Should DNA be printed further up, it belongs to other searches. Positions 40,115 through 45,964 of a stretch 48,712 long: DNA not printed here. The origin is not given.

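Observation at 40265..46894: RHS/YD polymorphic toxin-immunity module in a chlamydia-like genome, with a Sec signal and no visible delivery partner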

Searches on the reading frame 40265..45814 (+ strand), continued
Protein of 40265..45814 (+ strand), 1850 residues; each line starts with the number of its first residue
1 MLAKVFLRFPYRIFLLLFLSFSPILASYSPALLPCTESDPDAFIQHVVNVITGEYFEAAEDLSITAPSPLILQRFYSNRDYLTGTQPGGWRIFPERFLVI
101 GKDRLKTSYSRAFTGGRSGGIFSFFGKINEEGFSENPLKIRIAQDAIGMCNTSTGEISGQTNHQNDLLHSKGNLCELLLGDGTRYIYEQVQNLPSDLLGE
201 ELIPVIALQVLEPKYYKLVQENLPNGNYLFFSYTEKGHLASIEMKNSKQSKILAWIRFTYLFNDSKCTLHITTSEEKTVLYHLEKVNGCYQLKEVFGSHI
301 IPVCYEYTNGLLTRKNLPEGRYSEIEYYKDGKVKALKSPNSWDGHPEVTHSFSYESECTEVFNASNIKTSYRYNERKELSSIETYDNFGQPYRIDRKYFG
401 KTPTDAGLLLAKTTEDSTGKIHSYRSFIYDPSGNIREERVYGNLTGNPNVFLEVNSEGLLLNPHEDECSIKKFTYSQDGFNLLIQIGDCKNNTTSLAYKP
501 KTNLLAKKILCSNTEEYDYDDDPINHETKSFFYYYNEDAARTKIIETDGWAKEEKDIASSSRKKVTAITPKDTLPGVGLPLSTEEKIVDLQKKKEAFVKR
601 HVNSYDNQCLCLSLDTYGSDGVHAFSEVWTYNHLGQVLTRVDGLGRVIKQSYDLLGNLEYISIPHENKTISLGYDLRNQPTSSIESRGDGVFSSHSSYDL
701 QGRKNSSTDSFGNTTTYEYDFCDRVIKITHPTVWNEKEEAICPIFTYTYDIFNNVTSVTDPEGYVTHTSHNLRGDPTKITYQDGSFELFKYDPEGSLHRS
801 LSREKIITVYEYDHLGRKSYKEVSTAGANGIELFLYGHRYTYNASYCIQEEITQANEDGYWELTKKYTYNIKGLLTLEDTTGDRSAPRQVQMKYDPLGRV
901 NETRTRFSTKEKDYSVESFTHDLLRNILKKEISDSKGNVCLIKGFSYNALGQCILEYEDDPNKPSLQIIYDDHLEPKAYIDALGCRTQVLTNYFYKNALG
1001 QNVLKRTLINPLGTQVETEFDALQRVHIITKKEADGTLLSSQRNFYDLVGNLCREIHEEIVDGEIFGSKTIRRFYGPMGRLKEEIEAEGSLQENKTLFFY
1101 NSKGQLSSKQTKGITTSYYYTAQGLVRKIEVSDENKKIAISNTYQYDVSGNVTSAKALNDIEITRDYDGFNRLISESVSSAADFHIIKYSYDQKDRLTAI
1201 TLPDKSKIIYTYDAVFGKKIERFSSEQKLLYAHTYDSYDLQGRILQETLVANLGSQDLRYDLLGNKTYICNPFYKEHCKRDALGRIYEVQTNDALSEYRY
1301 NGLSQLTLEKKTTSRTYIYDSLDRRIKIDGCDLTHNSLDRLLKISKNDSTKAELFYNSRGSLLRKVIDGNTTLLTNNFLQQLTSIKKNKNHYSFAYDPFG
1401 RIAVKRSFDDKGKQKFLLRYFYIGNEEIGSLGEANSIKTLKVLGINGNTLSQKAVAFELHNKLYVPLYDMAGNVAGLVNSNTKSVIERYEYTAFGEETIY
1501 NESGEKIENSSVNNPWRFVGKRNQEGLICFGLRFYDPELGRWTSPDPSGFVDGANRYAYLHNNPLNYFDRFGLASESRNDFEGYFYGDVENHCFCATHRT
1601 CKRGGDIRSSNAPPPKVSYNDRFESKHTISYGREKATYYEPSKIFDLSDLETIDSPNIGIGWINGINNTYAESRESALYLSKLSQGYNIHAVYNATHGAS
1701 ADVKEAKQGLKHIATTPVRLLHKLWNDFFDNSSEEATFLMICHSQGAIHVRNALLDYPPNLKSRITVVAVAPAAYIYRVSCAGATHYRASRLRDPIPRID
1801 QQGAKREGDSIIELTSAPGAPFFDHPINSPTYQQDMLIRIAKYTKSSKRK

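Call 21: find_encoding_contigs(protein=P0002, flank=6000, max_places=3)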
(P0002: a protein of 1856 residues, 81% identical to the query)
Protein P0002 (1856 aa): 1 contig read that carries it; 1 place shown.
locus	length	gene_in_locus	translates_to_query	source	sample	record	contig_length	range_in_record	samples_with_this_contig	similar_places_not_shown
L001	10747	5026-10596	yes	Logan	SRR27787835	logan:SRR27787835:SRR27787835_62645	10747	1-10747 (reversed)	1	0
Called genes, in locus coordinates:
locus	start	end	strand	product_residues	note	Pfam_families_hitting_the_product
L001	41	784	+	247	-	-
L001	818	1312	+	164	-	-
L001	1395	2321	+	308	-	PF00892:EamA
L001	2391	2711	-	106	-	PF00076:RRM_1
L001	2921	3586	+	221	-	-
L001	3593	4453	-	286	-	PF01063:Aminotran_4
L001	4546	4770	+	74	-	PF07432:Hc1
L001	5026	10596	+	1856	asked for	PF05593:RHS_repeat (faint), PF05095:DUF687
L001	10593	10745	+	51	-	?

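Call 22: find_encoding_contigs(protein=P0039, flank=8000, max_places=3)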
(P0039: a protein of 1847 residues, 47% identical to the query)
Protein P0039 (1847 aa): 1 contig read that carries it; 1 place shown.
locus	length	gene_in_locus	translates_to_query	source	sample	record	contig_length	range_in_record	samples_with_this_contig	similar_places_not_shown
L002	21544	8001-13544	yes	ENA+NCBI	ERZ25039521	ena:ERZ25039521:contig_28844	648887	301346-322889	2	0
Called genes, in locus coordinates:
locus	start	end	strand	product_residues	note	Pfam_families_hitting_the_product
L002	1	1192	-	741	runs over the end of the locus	PF00282:Pyridoxal_deC, PF00027:cNMP_binding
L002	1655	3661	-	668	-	PF22745:Nlig-Ia, PF01653:DNA_ligase_aden, PF03120:OB_DNA_ligase, PF03119:DNA_ligase_ZBD, PF12826:HHH_2, PF14520:HHH_5 (weak), PF00533:BRCT, PF12738:PTCB-BRCT (weak)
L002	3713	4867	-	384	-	-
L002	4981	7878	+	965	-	PF01565:FAD_binding_4, PF02913:FAD-oxidase_C, PF13183:Fer4_8, PF13534:Fer4_17 (weak)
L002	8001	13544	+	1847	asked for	PF05593:RHS_repeat (faint), PF25023:TEN_YD-shell, PF05095:DUF687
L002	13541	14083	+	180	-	-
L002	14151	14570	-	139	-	-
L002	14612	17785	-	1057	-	PF03717:PBP_dimer, PF00905:Transpeptidase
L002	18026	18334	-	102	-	PF11004:Kdo_hydroxy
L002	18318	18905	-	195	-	PF11004:Kdo_hydroxy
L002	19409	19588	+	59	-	PF01165:Ribosomal_S21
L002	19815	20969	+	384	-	PF00226:DnaJ, PF01556:DnaJ_C, PF00684:DnaJ_CXXCXGXG, PF27439:DnaJ_C_2 (weak)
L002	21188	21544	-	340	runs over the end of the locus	PF04859:DUF641 (faint)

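Call 25: find_encoding_contigs(protein=P0050, flank=8000, max_places=2)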
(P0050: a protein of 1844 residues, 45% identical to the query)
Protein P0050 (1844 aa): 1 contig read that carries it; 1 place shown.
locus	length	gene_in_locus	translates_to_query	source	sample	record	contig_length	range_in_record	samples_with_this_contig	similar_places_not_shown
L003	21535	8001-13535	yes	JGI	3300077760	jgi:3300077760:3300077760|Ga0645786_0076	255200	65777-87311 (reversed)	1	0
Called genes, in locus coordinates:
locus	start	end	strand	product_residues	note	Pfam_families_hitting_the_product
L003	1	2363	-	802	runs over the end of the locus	PF09364:XFP_N, PF03894:XFP, PF09363:XFP_C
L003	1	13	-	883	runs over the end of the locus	PF00690:Cation_ATPase_N, PF00122:E1-E2_ATPase, PF00702:Hydrolase, PF11154:DUF2934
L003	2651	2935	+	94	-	PF01527:HTH_Tnp_1, PF13518:HTH_28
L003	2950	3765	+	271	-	PF13276:HTH_21, PF24764:rva_4, PF00665:rve, PF13683:rve_3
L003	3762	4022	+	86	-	-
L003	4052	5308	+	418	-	PF13565:HTH_32 (weak)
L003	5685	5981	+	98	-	-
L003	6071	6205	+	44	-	-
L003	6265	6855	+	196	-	PF13338:AbiEi_4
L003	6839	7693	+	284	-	PF08843:AbiEii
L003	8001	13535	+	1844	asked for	PF05593:RHS_repeat (weak), PF25023:TEN_YD-shell, PF05095:DUF687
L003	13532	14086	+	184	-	-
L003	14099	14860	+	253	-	-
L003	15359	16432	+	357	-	PF24624:Int_N (weak), PF00589:Phage_integrase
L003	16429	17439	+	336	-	-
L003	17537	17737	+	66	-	-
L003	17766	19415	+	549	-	PF08706:D5_N, PF19263:DUF5906 (weak)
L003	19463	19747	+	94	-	PF01527:HTH_Tnp_1, PF13518:HTH_28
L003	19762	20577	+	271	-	PF13276:HTH_21, PF24764:rva_4, PF00665:rve, PF13683:rve_3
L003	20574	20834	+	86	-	-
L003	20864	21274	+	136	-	PF13384:HTH_23 (weak), PF13565:HTH_32 (weak)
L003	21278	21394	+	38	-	-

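Call 26: find_encoding_contigs(protein=P0080, flank=8000, max_places=2)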
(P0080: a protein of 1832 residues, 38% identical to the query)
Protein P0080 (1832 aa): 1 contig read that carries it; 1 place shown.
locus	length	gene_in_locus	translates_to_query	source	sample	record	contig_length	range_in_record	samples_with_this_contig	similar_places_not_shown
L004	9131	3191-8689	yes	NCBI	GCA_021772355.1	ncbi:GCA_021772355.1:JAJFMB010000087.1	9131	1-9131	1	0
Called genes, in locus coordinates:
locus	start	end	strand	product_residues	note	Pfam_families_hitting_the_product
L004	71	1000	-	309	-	PF00135:COesterase, PF20434:BD-FAE, PF07859:Abhydrolase_3, PF00326:Peptidase_S9 (weak)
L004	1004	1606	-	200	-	PF03848:TehB, PF13649:Methyltransf_25, PF08241:Methyltransf_11, PF08242:Methyltransf_12 (weak)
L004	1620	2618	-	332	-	PF04229:GrpB, PF00583:Acetyltransf_1, PF13508:Acetyltransf_7 (weak)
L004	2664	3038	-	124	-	-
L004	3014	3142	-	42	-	-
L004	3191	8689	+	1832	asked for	PF05593:RHS_repeat (weak), PF25023:TEN_YD-shell, PF05095:DUF687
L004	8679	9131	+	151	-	?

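Call 34: search_protein_families(library=pfam, proteins=[L002:13541-14080:+, L003:13532-14083:+, L003:14099-14857:+], max_evalue=10)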
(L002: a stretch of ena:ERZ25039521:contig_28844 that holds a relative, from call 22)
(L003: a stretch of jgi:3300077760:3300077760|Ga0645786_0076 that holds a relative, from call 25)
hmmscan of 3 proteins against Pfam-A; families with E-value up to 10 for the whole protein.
L002:13541-14080:+ (180 aa): 1 family
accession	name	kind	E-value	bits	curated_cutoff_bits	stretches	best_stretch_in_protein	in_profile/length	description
PF10606.14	GluR_Homer-bdg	-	0.075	13.6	25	1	57-87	13-43/51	Homer-binding domain of metabotropic glutamate receptor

L003:13532-14083:+ (184 aa): 0 families

L003:14099-14857:+ (253 aa): 2 families
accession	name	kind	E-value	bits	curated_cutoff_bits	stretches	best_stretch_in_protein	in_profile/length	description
PF21661.2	DUF6860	-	0.036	14.4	27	1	88-178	37-124/125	Domain of unknown function (DUF6860)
PF15376.11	DUF4603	-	0.14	10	27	1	110-143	445-478/1297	Domain of unknown function (DUF4603)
